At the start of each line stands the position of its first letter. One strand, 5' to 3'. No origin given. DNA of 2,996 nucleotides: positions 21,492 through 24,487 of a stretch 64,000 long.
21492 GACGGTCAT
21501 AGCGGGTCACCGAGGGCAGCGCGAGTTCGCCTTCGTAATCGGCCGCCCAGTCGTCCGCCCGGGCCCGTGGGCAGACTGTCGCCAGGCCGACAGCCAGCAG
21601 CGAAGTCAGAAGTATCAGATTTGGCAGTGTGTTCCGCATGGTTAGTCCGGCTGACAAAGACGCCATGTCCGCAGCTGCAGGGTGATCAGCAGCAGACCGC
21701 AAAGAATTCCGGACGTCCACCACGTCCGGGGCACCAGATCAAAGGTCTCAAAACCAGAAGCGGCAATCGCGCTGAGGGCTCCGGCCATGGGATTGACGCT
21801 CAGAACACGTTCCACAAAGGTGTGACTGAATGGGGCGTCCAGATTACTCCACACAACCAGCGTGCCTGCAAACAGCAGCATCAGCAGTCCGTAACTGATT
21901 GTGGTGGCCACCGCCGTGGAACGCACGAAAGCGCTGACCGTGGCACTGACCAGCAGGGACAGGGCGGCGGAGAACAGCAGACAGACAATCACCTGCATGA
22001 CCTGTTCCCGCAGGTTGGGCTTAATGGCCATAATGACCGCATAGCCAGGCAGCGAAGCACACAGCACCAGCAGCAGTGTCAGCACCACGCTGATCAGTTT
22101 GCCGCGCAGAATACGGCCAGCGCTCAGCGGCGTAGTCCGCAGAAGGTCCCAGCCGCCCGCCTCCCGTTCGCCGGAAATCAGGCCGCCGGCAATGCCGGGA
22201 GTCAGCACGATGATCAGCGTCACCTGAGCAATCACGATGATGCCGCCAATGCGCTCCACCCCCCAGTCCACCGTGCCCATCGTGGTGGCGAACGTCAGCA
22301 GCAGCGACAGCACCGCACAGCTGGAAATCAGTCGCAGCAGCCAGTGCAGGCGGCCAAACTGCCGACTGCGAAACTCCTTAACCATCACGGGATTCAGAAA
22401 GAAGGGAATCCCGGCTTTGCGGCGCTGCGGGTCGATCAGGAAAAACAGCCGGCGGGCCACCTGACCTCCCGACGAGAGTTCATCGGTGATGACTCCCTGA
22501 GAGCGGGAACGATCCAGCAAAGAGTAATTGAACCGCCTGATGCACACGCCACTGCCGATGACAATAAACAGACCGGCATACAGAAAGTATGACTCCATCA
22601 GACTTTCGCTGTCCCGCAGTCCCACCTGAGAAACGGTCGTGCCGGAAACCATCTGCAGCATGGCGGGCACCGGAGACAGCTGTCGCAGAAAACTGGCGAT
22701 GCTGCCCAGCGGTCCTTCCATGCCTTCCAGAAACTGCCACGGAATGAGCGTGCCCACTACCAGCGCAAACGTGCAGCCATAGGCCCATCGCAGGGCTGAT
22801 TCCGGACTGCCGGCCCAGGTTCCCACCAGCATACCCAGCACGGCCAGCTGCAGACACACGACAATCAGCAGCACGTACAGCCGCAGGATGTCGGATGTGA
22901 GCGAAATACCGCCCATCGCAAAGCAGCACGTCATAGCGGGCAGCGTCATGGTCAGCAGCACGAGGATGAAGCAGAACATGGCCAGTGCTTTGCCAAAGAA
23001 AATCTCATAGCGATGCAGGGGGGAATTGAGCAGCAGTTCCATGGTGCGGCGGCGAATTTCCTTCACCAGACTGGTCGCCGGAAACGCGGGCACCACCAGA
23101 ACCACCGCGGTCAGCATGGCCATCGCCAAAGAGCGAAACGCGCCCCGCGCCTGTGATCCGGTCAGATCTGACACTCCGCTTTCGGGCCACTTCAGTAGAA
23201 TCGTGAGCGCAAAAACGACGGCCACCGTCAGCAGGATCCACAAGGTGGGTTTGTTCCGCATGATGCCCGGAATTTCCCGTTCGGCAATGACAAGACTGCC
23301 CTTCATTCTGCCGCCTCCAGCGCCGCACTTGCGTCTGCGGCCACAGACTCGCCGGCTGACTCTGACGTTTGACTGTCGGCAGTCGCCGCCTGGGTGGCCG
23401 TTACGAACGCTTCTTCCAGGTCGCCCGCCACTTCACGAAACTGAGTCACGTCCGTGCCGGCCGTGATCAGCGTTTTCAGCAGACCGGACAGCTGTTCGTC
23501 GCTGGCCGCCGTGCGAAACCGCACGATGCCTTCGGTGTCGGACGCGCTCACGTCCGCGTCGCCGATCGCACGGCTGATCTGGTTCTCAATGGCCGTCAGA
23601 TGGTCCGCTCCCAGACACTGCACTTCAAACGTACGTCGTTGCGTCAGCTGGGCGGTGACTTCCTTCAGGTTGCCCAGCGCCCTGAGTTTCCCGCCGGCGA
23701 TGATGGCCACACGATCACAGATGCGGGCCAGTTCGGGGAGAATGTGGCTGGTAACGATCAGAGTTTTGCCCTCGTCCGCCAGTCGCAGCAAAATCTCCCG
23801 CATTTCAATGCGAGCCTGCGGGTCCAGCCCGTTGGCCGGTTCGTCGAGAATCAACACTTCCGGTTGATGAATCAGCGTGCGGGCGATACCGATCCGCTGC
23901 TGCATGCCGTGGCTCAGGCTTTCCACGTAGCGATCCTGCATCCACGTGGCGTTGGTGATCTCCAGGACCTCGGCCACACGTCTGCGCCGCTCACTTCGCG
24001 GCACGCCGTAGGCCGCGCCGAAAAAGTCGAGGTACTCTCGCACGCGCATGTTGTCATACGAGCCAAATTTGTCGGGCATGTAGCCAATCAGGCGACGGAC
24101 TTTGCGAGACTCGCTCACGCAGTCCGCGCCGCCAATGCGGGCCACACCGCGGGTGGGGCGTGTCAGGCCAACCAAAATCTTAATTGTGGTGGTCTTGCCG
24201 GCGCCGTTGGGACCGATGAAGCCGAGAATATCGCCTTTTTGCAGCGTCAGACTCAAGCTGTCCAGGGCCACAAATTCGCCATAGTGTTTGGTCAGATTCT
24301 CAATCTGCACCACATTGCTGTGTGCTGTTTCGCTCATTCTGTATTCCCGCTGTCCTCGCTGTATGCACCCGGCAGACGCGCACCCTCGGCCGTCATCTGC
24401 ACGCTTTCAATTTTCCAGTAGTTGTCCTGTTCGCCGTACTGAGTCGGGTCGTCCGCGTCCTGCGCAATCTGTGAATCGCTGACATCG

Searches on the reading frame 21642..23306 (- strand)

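Call 4: search_protein_families(library=pfam, proteins=[window:21642-23306:-], max_evalue=0.01)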
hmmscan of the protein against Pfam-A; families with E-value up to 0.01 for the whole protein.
window:21642-23306:- (554 aa): 3 families
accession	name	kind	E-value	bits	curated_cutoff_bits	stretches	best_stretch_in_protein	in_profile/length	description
PF12679.13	ABC2_membrane_2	-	4.6e-20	72.5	27.2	2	6-259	2-278/283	ABC-2 family transporter protein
PF12698.13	ABC2_membrane_3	-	1.1e-14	54.8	31.6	2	50-237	154-328/347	ABC-2 family transporter protein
PF12730.13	ABC2_membrane_4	-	6.7e-09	36.4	27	2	17-161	10-157/179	ABC-2 family transporter protein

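Call 5: search_protein_families(library=ncbifam, proteins=[window:21642-23306:-], max_evalue=0.01)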
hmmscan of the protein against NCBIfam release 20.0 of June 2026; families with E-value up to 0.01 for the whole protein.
window:21642-23306:- (554 aa): 2 families
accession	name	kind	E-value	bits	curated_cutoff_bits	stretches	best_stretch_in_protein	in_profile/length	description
TIGR03518.1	ABC_perm_GldF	equivalog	4.5e-11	43.2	288.5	2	307-459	4-151/240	gliding motility-associated ABC transporter permease subunit GldF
NF038293.1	permease_SagH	equivalog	2.7e-05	23.1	450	1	59-120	179-240/370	SagH family ABC transporter permease subunit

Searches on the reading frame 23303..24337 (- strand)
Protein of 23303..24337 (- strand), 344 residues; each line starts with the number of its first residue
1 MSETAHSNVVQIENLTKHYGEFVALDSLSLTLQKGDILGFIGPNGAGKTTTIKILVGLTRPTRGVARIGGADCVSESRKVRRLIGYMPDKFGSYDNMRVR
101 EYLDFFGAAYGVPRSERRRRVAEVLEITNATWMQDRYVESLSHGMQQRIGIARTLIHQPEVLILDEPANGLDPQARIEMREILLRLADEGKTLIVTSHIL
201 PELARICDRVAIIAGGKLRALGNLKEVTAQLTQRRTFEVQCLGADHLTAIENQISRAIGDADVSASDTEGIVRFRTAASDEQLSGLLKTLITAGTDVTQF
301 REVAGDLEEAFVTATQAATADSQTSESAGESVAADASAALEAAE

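Call 4: search_protein_families(library=pfam, proteins=[window:23303-24337:-], max_evalue=0.01)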
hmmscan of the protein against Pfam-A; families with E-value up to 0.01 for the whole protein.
window:23303-24337:- (344 aa): 6 families
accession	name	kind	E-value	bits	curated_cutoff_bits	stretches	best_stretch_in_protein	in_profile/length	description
PF00005.33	ABC_tran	-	1.1e-30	107.4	25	1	25-169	1-137/137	ABC transporter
PF13304.12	AAA_21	-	1.2e-13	52.2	27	2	138-203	235-302/304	AAA domain, putative AbiEii toxin, Type IV TA system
PF13175.12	AAA_15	-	2.1e-05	24.8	32.1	0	140-198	300-369/374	AAA ATPase domain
PF13401.12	AAA_22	-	0.0015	19.3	27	0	38-190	8-113/130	AAA domain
PF13732.12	DrrA1-3_C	-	0.0031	18.6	27.4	1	222-314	1-80/81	ATP-binding protein DrrA1-3-like, C-terminal domain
PF00004.35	AAA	-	0.0082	17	21.2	0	40-89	3-38/131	ATPase family associated with various cellular activities (AAA)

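Call 5: search_protein_families(library=ncbifam, proteins=[window:23303-24337:-], max_evalue=0.01)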
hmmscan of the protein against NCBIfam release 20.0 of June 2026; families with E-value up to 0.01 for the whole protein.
window:23303-24337:- (344 aa): 192 families (the best 25 are shown)
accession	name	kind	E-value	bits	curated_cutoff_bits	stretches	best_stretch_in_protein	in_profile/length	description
TIGR01188.1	drrA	subfamily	1.6e-72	244.3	312.45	1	17-315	1-301/302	daunorubicin resistance ABC transporter, ATP-binding protein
TIGR03522.1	GldA_ABC_ATP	equivalog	4.2e-66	223.4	402.6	1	10-241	3-232/301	gliding motility-associated ABC transporter ATP-binding subunit GldA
NF033858.1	ABC2_perm_RbbA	equivalog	1.7e-56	191.7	1050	1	5-233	262-490/909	ribosome-associated ATPase/putative transporter RbbA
NF010060.0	PRK13537.1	equivalog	7.1e-53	179.5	521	1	6-230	12-236/314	nodulation factor ABC transporter ATP-binding protein NodI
TIGR03740.1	galliderm_ABC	subfamily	4.3e-49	167.2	309.75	1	11-222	2-206/223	lantibiotic protection ABC transporter ATP-binding subunit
NF010059.0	PRK13536.1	equivalog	5.8e-44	150.2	549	1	5-227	39-261/342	nodulation factor ABC transporter ATP-binding protein NodI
TIGR03864.1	PQQ_ABC_ATP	hypoth_equivalog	3.2e-43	147.9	302.25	1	10-232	2-224/236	ABC transporter, ATP-binding subunit, PQQ-dependent alcohol dehydrogenase system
TIGR01288.1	nodI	equivalog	2e-42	145.3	424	1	10-222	5-217/303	nodulation factor ABC transporter ATP-binding protein NodI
TIGR00968.1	3a0106s01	subfamily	4.4e-42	144.2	342.75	1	10-234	1-225/237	sulfate ABC transporter ATP-binding protein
NF007082.0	PRK09536.1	equivalog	2.6e-40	138.7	537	1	9-325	3-321/402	corrinoid ABC transporter ATPase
TIGR04406.1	LPS_export_lptB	equivalog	4.5e-40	137.4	240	1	10-236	2-231/239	LPS export ABC transporter ATP-binding protein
TIGR01186.1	proV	subfamily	8.8e-40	136.9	326.6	1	19-227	3-217/363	betaine/proline/choline family ABC transporter ATP-binding protein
NF040933.2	ABC_arch_GlcV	equivalog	5.5e-39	134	450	1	10-230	3-232/357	glucose ABC transporter ATP-binding protein GlcV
TIGR03265.1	PhnT2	equivalog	5.1e-38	131.2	457.7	1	8-230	3-225/353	putative 2-aminoethylphosphonate ABC transporter ATP-binding protein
NF008513.0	PRK11432.1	equivalog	1.4e-37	129.5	496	1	6-229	3-226/351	ferric ABC transporter ATP-binding protein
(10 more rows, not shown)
